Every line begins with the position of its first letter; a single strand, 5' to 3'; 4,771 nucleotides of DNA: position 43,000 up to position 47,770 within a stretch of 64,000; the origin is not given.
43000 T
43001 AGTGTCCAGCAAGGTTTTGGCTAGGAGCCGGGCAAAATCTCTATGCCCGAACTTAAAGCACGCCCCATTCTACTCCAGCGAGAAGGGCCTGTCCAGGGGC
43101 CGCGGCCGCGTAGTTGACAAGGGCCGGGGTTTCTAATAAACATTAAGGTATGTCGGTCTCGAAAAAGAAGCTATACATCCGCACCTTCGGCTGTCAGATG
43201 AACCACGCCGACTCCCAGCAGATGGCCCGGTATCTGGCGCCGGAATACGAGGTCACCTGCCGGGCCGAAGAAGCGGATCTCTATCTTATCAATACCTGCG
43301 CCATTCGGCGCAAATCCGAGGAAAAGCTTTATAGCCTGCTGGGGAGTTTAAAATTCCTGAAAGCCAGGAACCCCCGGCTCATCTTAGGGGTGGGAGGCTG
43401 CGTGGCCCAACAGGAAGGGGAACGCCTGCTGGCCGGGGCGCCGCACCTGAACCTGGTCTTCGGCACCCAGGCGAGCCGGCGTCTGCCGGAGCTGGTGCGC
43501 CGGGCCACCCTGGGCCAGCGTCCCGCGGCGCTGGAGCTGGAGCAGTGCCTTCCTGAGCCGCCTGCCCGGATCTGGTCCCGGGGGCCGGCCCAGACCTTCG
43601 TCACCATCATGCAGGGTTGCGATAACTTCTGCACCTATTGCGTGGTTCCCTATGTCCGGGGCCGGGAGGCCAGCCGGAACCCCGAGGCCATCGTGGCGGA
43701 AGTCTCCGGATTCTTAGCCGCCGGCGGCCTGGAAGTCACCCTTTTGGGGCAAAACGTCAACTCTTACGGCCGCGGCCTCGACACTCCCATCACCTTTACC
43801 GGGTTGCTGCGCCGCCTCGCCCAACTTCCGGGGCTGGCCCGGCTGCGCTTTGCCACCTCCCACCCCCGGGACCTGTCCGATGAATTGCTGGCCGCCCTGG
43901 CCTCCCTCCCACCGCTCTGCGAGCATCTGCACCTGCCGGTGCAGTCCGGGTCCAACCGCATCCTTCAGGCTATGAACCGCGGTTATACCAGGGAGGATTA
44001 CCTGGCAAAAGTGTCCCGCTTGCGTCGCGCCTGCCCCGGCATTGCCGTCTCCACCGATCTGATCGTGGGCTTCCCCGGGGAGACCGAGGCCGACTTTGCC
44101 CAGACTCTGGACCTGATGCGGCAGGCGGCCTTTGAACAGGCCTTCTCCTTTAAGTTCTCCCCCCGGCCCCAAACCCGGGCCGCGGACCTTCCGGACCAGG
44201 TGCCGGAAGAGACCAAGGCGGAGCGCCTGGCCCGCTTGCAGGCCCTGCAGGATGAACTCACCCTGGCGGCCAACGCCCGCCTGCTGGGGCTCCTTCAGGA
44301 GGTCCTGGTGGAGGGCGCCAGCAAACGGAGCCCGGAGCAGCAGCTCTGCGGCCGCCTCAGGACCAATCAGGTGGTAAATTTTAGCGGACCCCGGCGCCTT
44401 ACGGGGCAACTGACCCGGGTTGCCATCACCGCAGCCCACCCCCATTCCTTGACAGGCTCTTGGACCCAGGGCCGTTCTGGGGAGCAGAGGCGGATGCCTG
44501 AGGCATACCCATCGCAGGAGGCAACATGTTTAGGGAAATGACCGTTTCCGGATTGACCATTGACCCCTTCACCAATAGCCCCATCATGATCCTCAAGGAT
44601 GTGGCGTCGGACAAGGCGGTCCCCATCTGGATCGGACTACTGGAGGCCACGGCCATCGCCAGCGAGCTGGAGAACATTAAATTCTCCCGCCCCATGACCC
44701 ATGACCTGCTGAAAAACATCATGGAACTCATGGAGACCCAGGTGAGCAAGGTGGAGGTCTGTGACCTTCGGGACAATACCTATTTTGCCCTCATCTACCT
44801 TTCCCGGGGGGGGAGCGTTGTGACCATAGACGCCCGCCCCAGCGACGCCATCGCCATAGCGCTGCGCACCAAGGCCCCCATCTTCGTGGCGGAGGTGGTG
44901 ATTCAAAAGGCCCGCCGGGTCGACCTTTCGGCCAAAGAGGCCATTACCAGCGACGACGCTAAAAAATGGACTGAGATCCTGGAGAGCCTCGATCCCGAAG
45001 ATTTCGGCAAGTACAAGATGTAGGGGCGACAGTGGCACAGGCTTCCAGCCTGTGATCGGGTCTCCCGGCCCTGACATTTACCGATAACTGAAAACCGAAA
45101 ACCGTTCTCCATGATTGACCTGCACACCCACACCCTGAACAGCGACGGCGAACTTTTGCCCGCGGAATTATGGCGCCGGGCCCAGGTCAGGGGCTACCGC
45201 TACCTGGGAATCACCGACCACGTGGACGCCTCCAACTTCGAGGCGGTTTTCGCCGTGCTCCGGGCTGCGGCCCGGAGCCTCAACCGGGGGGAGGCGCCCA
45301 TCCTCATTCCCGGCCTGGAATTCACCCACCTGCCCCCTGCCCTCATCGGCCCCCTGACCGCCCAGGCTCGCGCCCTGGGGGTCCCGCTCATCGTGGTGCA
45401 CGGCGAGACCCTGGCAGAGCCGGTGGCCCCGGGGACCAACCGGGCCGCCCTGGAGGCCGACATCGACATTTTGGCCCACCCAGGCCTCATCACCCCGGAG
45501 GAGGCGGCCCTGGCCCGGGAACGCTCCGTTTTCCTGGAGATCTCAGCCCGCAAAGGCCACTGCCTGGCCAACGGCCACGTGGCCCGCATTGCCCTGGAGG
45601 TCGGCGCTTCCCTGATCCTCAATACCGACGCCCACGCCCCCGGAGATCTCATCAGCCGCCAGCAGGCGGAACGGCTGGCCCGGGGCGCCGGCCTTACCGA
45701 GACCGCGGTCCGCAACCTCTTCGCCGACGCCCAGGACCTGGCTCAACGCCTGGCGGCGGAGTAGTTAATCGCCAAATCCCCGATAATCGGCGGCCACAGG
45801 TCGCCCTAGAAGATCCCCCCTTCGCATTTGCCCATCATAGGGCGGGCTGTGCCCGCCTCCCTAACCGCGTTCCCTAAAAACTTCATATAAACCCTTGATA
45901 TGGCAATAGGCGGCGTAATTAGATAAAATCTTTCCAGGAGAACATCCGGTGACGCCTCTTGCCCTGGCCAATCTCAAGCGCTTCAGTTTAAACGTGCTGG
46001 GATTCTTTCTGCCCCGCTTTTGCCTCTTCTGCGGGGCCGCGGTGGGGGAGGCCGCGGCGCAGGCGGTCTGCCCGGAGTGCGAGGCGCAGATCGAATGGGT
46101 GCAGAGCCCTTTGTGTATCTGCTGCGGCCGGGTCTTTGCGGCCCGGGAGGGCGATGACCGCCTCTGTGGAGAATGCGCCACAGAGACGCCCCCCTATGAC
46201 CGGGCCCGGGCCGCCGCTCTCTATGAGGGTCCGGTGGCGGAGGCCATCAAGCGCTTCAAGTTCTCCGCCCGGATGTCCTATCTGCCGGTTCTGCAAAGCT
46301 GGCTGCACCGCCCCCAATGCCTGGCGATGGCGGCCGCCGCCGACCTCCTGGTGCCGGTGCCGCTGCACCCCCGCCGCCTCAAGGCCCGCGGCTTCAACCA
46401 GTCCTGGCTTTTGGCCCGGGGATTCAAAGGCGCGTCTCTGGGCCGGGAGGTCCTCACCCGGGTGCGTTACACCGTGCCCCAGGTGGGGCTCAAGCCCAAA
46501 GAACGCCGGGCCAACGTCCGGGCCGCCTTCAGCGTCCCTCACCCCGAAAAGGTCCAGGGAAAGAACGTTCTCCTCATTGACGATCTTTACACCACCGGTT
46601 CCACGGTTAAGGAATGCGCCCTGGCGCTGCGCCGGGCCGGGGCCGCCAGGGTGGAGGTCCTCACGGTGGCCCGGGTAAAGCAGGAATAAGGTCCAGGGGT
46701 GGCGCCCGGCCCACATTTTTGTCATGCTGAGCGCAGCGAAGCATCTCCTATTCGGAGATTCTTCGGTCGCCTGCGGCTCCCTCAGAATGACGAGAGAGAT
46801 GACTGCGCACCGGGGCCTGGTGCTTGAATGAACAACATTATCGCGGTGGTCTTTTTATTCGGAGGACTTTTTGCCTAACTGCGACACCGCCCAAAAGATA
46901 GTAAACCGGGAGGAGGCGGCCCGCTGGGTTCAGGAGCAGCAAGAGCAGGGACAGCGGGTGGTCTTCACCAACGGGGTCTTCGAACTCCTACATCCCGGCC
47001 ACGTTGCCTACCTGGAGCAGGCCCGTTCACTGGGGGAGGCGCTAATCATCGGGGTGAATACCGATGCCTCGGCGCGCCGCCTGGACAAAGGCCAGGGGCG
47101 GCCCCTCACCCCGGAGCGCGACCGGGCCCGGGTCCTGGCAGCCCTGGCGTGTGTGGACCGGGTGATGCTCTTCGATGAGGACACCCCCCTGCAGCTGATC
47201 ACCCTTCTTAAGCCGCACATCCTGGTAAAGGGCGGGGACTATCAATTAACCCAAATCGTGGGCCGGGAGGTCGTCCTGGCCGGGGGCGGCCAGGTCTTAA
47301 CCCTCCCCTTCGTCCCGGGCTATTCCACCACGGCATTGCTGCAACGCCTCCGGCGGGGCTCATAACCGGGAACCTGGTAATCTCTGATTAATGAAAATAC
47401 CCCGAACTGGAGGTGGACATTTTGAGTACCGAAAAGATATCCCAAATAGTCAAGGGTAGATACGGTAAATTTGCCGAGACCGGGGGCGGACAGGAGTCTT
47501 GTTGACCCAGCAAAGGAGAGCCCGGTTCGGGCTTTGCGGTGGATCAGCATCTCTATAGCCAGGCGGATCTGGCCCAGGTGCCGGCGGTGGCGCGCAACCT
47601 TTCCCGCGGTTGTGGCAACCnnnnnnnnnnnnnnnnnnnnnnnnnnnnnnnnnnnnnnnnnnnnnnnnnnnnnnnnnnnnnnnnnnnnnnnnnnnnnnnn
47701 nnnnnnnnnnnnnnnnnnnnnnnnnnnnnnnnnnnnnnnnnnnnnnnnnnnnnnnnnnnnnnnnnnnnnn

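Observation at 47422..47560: ArsM-like methyltransferase appears to be a selenoprotein truncated by the ORF track (in-frame UGA + SECIS-like hairpin)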

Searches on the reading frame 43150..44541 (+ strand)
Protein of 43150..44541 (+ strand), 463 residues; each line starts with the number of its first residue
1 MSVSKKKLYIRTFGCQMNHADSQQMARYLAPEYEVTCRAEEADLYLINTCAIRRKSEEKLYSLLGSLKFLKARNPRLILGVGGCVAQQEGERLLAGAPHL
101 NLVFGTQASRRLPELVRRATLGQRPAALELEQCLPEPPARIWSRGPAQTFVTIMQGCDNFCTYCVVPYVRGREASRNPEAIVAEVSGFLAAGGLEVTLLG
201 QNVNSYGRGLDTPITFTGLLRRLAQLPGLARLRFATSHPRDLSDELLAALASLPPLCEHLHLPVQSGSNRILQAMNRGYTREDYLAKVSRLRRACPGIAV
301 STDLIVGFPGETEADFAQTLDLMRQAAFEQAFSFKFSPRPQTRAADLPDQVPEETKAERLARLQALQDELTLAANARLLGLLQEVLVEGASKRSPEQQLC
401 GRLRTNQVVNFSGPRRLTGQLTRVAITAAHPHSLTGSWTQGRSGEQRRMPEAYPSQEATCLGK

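Call 11: search_protein_families(library=ncbifam, proteins=[window:43150-44541:+], max_evalue=0.00001)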
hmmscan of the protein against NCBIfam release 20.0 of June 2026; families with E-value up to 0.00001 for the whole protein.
window:43150-44541:+ (463 aa): 12 families
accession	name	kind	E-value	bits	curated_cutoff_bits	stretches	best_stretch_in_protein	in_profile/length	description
TIGR01574.1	miaB-methiolase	equivalog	4.9e-148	493.8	355.3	1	7-436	1-434/437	tRNA (N6-isopentenyl adenosine(37)-C2)-methylthiotransferase MiaB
TIGR00089.1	TIGR00089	subfamily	1.2e-139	465.8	251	1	7-436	1-429/429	MiaB/RimO family radical SAM methylthiotransferase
NF010916.0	PRK14336.1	equivalog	3.8e-107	358.7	606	1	7-437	3-411/418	tRNA (N6-isopentenyl adenosine(37)-C2)-methylthiotransferase MiaB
TIGR01579.1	MiaB-like-C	equivalog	1.1e-92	311.4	357.05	1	10-393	1-385/416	tRNA (N(6)-L-threonylcarbamoyladenosine(37)-C(2))-methylthiotransferase MtaB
TIGR01578.1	MiaB-like-B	hypoth_equivalog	7.5e-74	249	314.7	1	7-436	1-418/421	tRNA (N(6)-L-threonylcarbamoyladenosine(37)-C(2))-methylthiotransferase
TIGR01125.1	TIGR01125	equivalog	1.9e-70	238.1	356.95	1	9-404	3-393/432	30S ribosomal protein S12 methylthiotransferase RimO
TIGR04014.1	B12_SAM_MJ_0865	equivalog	1.3e-27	96.6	360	1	144-382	157-392/434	methyl-coenzyme M reductase glutamine C-methyltransferase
TIGR04013.1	B12_SAM_MJ_1487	hypoth_equivalog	3.5e-19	68.9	251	1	148-363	151-372/382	TIGR04013 family B12-binding domain/radical SAM domain-containing protein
TIGR04479.1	bcpD_PhpK_rSAM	subfamily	8.4e-13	47.5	600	1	155-327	248-410/504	PhpK family radical SAM P-methyltransferase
NF006066.0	PRK08207.2-5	equivalog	2.4e-07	29.8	1117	1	237-325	288-373/518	coproporphyrinogen III oxidase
TIGR04072.2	rSAM_ladder_B12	equivalog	8.9e-07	27.9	360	1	154-337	186-358/443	lipid biosynthesis B12-binding/radical SAM protein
TIGR01212.1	TIGR01212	equivalog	1.8e-06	27.3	180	1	260-325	141-204/302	tRNA modification radical SAM protein MnmL/YtqA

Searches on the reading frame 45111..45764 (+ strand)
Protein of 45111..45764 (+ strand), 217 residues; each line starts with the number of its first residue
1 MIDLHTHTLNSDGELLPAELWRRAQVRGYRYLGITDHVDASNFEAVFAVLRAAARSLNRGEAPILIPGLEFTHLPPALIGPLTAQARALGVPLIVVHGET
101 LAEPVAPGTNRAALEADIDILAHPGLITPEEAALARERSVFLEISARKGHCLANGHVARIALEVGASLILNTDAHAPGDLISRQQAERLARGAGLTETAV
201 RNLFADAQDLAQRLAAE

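Call 11: search_protein_families(library=ncbifam, proteins=[window:45111-45764:+], max_evalue=0.00001)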
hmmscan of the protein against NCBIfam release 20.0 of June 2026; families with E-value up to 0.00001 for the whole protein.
window:45111-45764:+ (217 aa): 7 families
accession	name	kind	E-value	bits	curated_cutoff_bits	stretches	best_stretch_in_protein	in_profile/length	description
NF004981.0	PRK06361.1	equivalog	1.1e-82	276.6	117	1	1-210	1-211/217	histidinol phosphate phosphatase domain-containing protein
NF047791.1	RNaseRnm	equivalog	1.3e-09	37.8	375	1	2-55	3-56/275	RNase RNM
NF005928.0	PRK07945.1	equivalog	5.8e-09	35.8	250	0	136-203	257-324/337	PHP domain-containing protein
NF006375.0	PRK08609.1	equivalog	3.8e-08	32.4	426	0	3-38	338-373/571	DNA polymerase/3'-5' exonuclease PolX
NF041577.1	nside_bi_sphtase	equivalog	9e-08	31.6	400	1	2-45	4-47/276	3',5'-nucleoside bisphosphate phosphatase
NF006251.0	PRK08392.1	equivalog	5.8e-07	29.2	212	0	1-52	1-52/216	hypothetical protein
NF006702.0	PRK09248.1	domain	9.3e-06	25.3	264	0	118-202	127-222/246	PHP domain-containing protein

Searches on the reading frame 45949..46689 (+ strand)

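Call 11: search_protein_families(library=ncbifam, proteins=[window:45949-46689:+], max_evalue=0.00001)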
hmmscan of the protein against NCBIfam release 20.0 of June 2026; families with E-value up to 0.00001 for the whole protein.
window:45949-46689:+ (246 aa): 5 families
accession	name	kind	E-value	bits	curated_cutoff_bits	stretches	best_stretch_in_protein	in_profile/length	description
NF008616.0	PRK11595.1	equivalog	4.5e-34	117.9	304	1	24-242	7-225/227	DNA utilization protein GntX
TIGR00201.1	comF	subfamily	2e-31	109.4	233.55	1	25-242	1-190/190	ComF family protein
NF005537.0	PRK07199.1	subfamily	2.4e-07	30.1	322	1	183-240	190-247/301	ribose-phosphate diphosphokinase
TIGR01251.1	ribP_PPkin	subfamily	1.3e-06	27.6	113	1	184-240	190-246/309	ribose-phosphate diphosphokinase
NF002095.0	PRK00934.1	equivalog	1.5e-06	27.5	296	1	181-241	196-242/287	ribose-phosphate diphosphokinase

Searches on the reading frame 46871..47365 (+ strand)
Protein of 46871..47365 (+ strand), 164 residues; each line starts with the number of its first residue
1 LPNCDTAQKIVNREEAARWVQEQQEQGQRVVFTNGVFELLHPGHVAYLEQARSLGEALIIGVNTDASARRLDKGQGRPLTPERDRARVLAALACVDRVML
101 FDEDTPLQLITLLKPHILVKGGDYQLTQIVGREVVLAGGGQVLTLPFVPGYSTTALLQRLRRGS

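Call 11: search_protein_families(library=ncbifam, proteins=[window:46871-47365:+], max_evalue=0.00001)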
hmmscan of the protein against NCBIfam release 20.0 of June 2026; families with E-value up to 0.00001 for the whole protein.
window:46871-47365:+ (164 aa): 5 families
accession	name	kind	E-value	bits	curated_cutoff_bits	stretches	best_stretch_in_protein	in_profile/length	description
TIGR02199.1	rfaE_dom_II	equivalog_domain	4.1e-57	192.1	181.5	1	20-161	3-143/144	D-glycero-beta-D-manno-heptose 1-phosphate adenylyltransferase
NF008454.0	PRK11316.1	equivalog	2.9e-54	184.4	521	1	5-162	317-473/475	bifunctional D-glycero-beta-D-manno-heptose-7-phosphate kinase/D-glycero-beta-D-manno-heptose 1-phosphate adenylyltransferase HldE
TIGR00125.1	cyt_tran_rel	domain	7e-14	51.8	27.7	1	30-96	1-63/65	adenylyltransferase/cytidyltransferase family protein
TIGR01518.1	g3p_cytidyltrns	equivalog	8.3e-09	35.6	165.4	1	31-154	1-119/125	glycerol-3-phosphate cytidylyltransferase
NF001985.0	PRK00777.1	subfamily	9.6e-07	29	104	1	31-90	7-63/157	pantetheine-phosphate adenylyltransferase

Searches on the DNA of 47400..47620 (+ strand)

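Call 78: search_rna_families(source=window, start=47400, end=47620, threshold=evalue, max_evalue=10)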
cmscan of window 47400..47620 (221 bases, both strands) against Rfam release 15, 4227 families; matches with E-value up to 10: 3.
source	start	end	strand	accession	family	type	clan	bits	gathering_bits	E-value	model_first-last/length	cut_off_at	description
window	47577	47619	+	RF01684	mascRNA-menRNA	Gene;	-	14.7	42.5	1.8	1-56/56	no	MALAT1-associated small cytoplasmic RNA/MEN beta RNA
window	47518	47538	-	RF01356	CRISPR-DR28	Gene; CRISPR;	-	14.5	35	5.3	1-24/24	no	CRISPR RNA direct repeat element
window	47500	47545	+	RF00381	Antizyme_FSE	Cis-reg; frameshift_element;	-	12.9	40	4.9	1-59/59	no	Antizyme RNA frameshifting stimulation element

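Call 79: build_rna_model(alignment_id=A2, structure=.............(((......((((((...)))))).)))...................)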
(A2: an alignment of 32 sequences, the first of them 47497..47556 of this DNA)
Model R1 built from alignment A2 (32 sequences, 60 columns); structure: as given.
model positions 60; base pairs 9; branch points 0; effective number of sequences 3.22; information 0.93 bits per position. Calibrated on 0.2 Mb of random sequence (short: E-values are rough).
structure used (alignment columns):
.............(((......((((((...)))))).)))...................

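Call 80: search_with_rna_model(model_id=R1, sources=[window, L030, L032, L033, L035, L037, L039, L040, L041, L042, L043, L047, L083, L084, L085, L086, L087], max_evalue=1)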
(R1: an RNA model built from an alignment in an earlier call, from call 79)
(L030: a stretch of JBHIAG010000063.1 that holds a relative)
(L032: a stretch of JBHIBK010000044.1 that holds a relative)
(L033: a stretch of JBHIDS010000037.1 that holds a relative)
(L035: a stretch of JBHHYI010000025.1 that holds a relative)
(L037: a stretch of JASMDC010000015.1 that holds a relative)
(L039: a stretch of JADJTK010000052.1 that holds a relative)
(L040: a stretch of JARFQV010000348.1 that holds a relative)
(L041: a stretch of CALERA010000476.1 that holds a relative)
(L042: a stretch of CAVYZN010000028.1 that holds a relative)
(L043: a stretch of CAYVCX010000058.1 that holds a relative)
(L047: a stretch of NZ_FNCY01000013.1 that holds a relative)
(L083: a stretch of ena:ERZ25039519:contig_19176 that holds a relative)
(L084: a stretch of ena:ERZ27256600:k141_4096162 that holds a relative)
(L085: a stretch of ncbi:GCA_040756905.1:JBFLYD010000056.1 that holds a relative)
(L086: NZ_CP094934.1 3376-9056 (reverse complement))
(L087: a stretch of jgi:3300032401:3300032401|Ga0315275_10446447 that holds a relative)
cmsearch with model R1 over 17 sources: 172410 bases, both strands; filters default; matches with E-value up to 1: 8.
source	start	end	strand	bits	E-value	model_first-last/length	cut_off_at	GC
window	47497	47556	+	78.6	1.1e-14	1-60/60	no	0.55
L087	301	360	+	76.1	3.8e-14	1-60/60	no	0.55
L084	5959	6018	+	76.1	3.9e-14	1-60/60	no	0.55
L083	5911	5970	+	64.1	1.5e-11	1-60/60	no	0.53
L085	6076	6135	+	26.6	0.0022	1-60/60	no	0.55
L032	2956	3015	+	25.5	0.0039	1-60/60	no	0.52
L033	2947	3006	+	24.3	0.007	1-60/60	no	0.55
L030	2956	3015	+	22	0.022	1-60/60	no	0.57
